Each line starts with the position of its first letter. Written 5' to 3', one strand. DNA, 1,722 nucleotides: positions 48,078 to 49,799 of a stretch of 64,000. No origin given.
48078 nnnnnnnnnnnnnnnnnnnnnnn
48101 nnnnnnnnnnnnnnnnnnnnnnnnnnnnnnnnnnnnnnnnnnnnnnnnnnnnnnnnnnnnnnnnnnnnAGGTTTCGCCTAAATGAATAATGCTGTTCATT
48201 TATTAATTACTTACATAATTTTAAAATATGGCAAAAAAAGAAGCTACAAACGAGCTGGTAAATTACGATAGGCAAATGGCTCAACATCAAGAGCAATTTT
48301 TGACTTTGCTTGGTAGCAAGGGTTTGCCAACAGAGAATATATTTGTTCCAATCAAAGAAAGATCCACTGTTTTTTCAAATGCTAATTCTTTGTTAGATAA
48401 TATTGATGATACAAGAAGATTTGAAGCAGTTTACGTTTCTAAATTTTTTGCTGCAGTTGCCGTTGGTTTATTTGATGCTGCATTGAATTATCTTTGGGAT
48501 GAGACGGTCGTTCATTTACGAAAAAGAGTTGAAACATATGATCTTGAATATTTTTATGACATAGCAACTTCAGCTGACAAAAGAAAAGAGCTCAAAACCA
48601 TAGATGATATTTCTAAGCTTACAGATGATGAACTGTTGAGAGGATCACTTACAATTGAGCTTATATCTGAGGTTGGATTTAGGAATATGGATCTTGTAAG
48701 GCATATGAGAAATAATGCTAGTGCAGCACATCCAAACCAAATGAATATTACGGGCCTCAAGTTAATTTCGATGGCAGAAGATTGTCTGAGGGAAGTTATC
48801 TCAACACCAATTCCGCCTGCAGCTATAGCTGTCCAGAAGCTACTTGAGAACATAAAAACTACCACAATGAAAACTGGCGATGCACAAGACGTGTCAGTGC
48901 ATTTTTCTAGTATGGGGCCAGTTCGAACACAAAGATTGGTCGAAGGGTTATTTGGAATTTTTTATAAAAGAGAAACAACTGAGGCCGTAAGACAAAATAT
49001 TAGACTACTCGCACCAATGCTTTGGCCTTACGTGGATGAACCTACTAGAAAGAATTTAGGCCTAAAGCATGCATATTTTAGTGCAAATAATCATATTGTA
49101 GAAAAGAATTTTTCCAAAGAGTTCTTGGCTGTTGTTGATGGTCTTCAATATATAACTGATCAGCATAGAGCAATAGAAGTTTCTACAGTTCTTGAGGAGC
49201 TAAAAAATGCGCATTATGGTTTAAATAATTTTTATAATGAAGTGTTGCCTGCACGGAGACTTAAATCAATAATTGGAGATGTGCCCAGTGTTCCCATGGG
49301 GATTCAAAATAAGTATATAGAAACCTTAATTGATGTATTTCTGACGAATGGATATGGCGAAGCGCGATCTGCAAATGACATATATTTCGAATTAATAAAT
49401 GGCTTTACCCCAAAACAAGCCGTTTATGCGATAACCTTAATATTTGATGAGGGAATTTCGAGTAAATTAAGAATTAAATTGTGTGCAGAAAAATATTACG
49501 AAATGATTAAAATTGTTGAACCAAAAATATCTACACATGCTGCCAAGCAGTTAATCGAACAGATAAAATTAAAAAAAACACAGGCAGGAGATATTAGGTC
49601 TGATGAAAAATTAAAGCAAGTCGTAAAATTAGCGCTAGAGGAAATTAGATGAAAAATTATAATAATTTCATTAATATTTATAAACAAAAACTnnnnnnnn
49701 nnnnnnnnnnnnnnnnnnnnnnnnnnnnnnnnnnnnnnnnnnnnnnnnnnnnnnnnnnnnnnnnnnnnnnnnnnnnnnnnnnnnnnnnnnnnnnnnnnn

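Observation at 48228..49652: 474-aa unknown protein with an Rx6H motif, sandwiched between the TIR pair and the cassette array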

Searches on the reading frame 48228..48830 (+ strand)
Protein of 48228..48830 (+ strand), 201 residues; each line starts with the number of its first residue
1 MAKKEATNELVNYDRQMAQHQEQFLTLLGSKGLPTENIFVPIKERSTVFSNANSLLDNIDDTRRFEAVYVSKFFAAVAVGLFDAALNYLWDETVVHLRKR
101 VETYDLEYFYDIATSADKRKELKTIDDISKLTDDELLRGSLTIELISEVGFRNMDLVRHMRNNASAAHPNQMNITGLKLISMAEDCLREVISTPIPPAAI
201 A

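Call 40: predict_structure(alignment_id=A2)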
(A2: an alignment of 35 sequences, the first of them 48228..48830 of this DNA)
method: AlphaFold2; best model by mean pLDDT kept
length: 201 residues; sequences in the alignment: 35
mean_pLDDT: 85.4   pTM: 0.78
mean pLDDT of the five models: 85.4, 83.7, 83.1, 82.4, 81.5
residues with pLDDT >= 90: 102; 70-90: 75; 50-70: 19; < 50: 5
segments of 3 or more residues with pLDDT < 50: 1-5
pLDDT, mean of each block of 10 residues (from residue 1): 49 82 93 87 90 86 85 91 91 91 91 93 92 93 91 92 68 85 89 71 59
secondary structure, 60 per line:
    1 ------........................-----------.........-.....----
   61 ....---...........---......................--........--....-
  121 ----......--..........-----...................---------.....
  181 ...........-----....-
elements in order: H7-30 H42-50 H52-56 H61-64 H68-78 H82-103 H106-113 H116-119 H125-130 H133-142 H148-166 H176-191 H197-200
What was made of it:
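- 48405..48812 (+): HEPN-like N-terminal domain core (about residues 60-195): helix 1 = 68-78, helix 2 = 82-103, helical insert = 104-147, helix 3 = 148-166, loop = 167-175, helix 4 = 176-191. AlphaFold model of residues 1-201: pLDDT 85.4, pTM 0.78 (call 40).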

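Call 42: fold_search(model_id=the predicted structure, library=pdb)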
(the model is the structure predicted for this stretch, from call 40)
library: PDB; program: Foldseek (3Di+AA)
matches with E <= 10: 97; with E <= 0.001: 0
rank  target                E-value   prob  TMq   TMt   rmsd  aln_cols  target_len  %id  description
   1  6m6w_G                3.5e-01  0.80  0.31  0.44  11.8       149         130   13  Crystal structure the toxin-antitoxin MntA-HpeT mutant-Y104A (released 2020-09-30)
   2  6m6u_D                4.3e-01  0.77  0.32  0.45  11.3       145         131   12  Crystal structure the toxin-antitoxin MntA-HpeT mutant-D39ED41E (released 2020-09-30)
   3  6m6w_D                5.8e-01  0.66  0.30  0.44  11.3       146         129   13  Crystal structure the toxin-antitoxin MntA-HpeT mutant-Y104A (released 2020-09-30)
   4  5yep_B                5.8e-01  0.60  0.30  0.42  11.3       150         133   14  Crystal structure of SO_3166-SO_3165 from Shewanella oneidensis (released 2018-03-28)
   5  7bxo_F                7.4e-01  0.63  0.32  0.46  11.3       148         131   13  Crystal structure of the toxin-antitoxin with AMP-PNP (released 2020-09-30)
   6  1jog_D                7.7e-01  0.16  0.21  0.28  11.6       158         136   15  Structure of HI0074 from Heamophilus Influenzae reveals the fold of a substrate binding domain of a nucleotidyltransfe (released 2002-12-18)
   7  6m6u_H                9.0e-01  0.60  0.32  0.46  11.2       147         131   13  Crystal structure the toxin-antitoxin MntA-HpeT mutant-D39ED41E (released 2020-09-30)
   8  6m6u_I                9.0e-01  0.57  0.30  0.45  11.4       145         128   12  Crystal structure the toxin-antitoxin MntA-HpeT mutant-D39ED41E (released 2020-09-30)
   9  8yuf_B                1.0e+00  0.13  0.19  0.26  11.4       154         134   11  Crystal structure of HEPN (Q64A) toxin (released 2025-04-02)
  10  6kcr_C                1.3e+00  0.41  0.27  0.32   6.7       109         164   10  X-ray structure of the MtlR-HPr complex from Escherichia coli (released 2019-10-09)
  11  6m6w_H                1.3e+00  0.38  0.30  0.44  11.8       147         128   13  Crystal structure the toxin-antitoxin MntA-HpeT mutant-Y104A (released 2020-09-30)
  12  7bxo_G                1.3e+00  0.18  0.23  0.32  13.2       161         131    9  Crystal structure of the toxin-antitoxin with AMP-PNP (released 2020-09-30)
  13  1wwp_A                1.4e+00  0.54  0.29  0.45   5.8       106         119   13  Crystal structure of ttk003001694 from Thermus Thermophilus HB8 (released 2005-07-12)
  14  7bxo_D                1.5e+00  0.41  0.31  0.45  11.2       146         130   12  Crystal structure of the toxin-antitoxin with AMP-PNP (released 2020-09-30)
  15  5yep_C                1.5e+00  0.35  0.30  0.43  11.6       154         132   13  Crystal structure of SO_3166-SO_3165 from Shewanella oneidensis (released 2018-03-28)
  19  2q00_B                2.1e+00  0.85  0.45  0.70   3.1       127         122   10  Crystal structure of the P95883_SULSO protein from Sulfolobus solfataricus. NESG target SsR10. (released 2007-05-29)
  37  2hsb                  4.4e+00  0.38  0.39  0.58   8.8       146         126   10  Crystal structure of a hepn domain containing protein (af_0298) from archaeoglobus fulgidus at 1.95 A resolution (released 2006-08-15)
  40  2q00_A                4.6e+00  0.44  0.40  0.62   4.5       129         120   12  Crystal structure of the P95883_SULSO protein from Sulfolobus solfataricus. NESG target SsR10. (released 2007-05-29)
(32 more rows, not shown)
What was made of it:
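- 48405..48812 (+): In Foldseek against the PDB, 18 of the top 19 chains are HEPN-superfamily entries, best E 0.35; 2q00 has TM 0.70 normalised to the target and rmsd 3.1 A (call 42).
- On HEPN superfamily: Foldseek best E 0.35 (call 42).
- Closest known: HepT toxins of MntA-HepT. Same: The best-ranked structural neighbours of the N-terminal domain (call 42).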

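Call 73: fold_search(model_id=the predicted structure, library=viral)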
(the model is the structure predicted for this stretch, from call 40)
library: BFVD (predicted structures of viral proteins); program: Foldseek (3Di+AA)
matches with E <= 10: 75; with E <= 0.001: 0
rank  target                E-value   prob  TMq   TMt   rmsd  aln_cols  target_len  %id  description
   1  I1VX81                1.6e+00  0.04  0.16  0.15  23.8       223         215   12  (no name in the UniProt tables at hand)
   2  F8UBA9                1.7e+00  0.06  0.16  0.15  22.1       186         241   13  (no name in the UniProt tables at hand)
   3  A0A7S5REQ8            2.1e+00  0.09  0.22  0.18  20.7       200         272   12  (no name in the UniProt tables at hand)
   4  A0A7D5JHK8            2.1e+00  0.04  0.16  0.07  18.8       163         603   18  Capsid maturation protease [Streptomyces phage Eklok]
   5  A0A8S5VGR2            2.3e+00  0.04  0.12  0.14  16.4       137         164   12  Uncharacterized protein [Myoviridae sp. ctkfK18]
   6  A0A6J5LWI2            2.7e+00  0.05  0.17  0.06  20.9       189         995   15  Uncharacterized protein [uncultured Caudovirales phage]
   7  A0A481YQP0            3.5e+00  0.03  0.15  0.04  17.6       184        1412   16  Early transcription factor large subunit-like protein [Pithovirus LCDPAC01]
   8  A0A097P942            3.6e+00  0.04  0.18  0.22  11.6       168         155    9  Orf99 [Sucra jujuba nucleopolyhedrovirus]
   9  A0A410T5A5            3.6e+00  0.03  0.16  0.20  17.4       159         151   15  Uncharacterized protein [Acinetobacter phage Henu6]
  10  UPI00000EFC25         3.8e+00  0.06  0.23  0.19  14.4       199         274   16  (no name look-up for this kind of identifier)
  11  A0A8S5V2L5            3.8e+00  0.04  0.19  0.14  18.3       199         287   13  Uncharacterized protein [Myoviridae sp. ctncN39]
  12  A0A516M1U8            3.8e+00  0.03  0.16  0.17  24.3       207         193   12  (no name in the UniProt tables at hand)
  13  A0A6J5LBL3            3.8e+00  0.02  0.15  0.14  26.2       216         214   12  Uncharacterized protein [uncultured Caudovirales phage]
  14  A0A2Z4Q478            4.0e+00  0.03  0.15  0.12  22.2       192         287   16  MuF-like minor capsid protein [Microbacterium phage Floof]
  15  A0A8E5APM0            4.2e+00  0.06  0.20  0.08  19.2       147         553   13  Protein ORF20 [Anguillid herpesvirus 1]
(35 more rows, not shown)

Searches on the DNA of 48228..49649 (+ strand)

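Call 76: search_dna_similar(query=L093:6938-8368:+, collection=ecoli_genomes, mode=near, max_rows=8)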
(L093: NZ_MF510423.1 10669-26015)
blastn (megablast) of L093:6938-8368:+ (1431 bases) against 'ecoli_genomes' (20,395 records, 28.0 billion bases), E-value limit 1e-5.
Records with a match: 50; places in all: 50; records where one place covers at least 80% of the query: 49.
Genomes with a match: 50 of 5426; with a place that covers at least 80% of the query: 49. Places per genome that has any: lowest 1, median 1, highest 1. On chromosomes: 30 places; on plasmids: 20.
Best place of each record, by identity: >=99% 48; 95-99% 2.
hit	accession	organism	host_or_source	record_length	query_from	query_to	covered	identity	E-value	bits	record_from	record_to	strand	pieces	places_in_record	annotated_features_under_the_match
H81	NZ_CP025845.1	Escherichia coli strain 720632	Homo sapiens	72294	1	1431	100%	100.0%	0e+0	2643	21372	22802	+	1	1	hypothetical protein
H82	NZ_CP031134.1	Escherichia coli strain CFSAN064035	biological fluid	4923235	1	1431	100%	100.0%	0e+0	2643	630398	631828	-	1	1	hypothetical protein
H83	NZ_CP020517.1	Escherichia coli strain 222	Homo sapiens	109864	1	1431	100%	100.0%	0e+0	2643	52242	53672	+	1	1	hypothetical protein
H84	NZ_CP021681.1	Escherichia coli strain AR_0162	missing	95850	1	1431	100%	100.0%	0e+0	2643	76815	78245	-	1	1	hypothetical protein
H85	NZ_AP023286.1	Escherichia coli strain 2018-18.25PC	Sus scrofa domesticus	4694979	1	1431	100%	100.0%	0e+0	2643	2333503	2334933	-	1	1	hypothetical protein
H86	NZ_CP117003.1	Escherichia coli strain MLI108K3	Homo sapiens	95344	1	1431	100%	100.0%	0e+0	2643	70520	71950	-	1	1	hypothetical protein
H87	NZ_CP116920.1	Escherichia coli strain MLI104K1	Homo sapiens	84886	1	1431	100%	100.0%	0e+0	2643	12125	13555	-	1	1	hypothetical protein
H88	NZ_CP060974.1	Escherichia coli strain EC4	Homo sapiens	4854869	1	1431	100%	100.0%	0e+0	2643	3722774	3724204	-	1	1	hypothetical protein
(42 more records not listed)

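Call 77: get_annotated_region(hit=H85, flank=9000)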
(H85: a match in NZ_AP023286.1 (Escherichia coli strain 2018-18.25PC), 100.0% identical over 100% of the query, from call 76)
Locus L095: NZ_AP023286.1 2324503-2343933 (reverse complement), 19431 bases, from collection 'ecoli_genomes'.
description: Escherichia coli strain 2018-18.25PC chromosome, complete genome
organism: Escherichia coli strain 2018-18.25PC (NCBI taxid 562)
replicon: chromosome; assembly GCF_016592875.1
host: Sus scrofa domesticus; source: -; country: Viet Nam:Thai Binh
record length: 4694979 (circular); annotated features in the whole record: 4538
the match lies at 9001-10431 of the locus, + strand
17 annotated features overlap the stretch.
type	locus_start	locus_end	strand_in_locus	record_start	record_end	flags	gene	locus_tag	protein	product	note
CDS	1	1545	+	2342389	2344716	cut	-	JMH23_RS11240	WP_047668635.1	AAA family ATPase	-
CDS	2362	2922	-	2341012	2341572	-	-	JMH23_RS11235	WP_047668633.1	hypothetical protein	-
CDS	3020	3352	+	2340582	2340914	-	-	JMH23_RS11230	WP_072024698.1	helix-turn-helix domain-containing protein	-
CDS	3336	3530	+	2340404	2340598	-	-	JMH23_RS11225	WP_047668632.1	MbcA/ParS/Xre antitoxin family protein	-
CDS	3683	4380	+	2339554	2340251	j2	-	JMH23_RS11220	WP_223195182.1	IS1-like element IS1A family transposase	programmed frameshift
CDS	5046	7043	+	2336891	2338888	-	-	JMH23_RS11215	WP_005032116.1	BCCT family transporter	-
CDS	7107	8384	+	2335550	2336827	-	-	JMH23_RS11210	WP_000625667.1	DUF2254 domain-containing protein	-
CDS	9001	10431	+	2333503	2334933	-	-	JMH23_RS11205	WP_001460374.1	hypothetical protein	-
CDS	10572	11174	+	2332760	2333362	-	-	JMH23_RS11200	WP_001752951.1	site-specific integrase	-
CDS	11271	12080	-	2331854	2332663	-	-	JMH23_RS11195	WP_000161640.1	hypothetical protein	-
CDS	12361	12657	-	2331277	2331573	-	-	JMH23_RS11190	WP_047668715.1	helix-turn-helix domain-containing protein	-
CDS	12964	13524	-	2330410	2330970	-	-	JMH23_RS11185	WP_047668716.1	hypothetical protein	-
CDS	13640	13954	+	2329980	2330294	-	-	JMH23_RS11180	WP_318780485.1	helix-turn-helix transcriptional regulator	-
CDS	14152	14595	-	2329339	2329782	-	-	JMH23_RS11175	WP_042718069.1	hypothetical protein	-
CDS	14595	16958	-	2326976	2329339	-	-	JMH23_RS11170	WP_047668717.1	hypothetical protein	-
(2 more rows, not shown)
